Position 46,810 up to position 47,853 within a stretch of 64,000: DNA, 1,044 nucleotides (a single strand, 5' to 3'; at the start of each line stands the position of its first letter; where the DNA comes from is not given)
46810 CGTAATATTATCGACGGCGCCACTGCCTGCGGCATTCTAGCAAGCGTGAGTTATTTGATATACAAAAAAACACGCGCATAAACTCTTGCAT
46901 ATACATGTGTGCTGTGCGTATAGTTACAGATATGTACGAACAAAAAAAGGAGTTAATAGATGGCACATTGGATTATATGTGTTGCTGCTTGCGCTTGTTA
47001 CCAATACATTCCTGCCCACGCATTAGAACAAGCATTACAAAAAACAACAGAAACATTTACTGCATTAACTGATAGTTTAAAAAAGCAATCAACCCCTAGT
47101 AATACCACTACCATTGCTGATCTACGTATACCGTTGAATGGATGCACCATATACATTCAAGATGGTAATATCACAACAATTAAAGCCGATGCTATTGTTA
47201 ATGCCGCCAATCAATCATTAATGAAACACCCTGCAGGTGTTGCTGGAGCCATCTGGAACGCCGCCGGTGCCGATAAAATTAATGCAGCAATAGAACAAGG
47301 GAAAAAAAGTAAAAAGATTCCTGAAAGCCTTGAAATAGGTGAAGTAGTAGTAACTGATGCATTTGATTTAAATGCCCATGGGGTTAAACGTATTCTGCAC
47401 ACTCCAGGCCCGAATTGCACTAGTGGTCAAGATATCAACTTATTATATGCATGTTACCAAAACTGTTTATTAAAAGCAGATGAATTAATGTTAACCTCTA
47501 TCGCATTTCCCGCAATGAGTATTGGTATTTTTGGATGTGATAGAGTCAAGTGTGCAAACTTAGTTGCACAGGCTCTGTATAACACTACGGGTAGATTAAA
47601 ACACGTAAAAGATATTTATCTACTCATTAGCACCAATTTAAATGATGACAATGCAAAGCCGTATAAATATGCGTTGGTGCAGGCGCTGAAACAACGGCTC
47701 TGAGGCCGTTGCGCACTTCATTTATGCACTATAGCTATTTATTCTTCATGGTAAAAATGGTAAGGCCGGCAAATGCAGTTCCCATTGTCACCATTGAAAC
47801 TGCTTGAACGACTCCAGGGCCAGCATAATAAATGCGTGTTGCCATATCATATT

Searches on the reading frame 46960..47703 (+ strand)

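Call 41: search_protein_families(library=pfam, proteins=[window:46960-47703:+], max_evalue=0.001)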
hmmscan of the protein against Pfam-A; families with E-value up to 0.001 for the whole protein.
window:46960-47703:+ (247 aa): 1 family
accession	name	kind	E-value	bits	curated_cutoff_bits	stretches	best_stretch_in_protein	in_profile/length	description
PF01661.27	Macro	-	7.2e-25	87.7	22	1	80-200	1-116/118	Macro domain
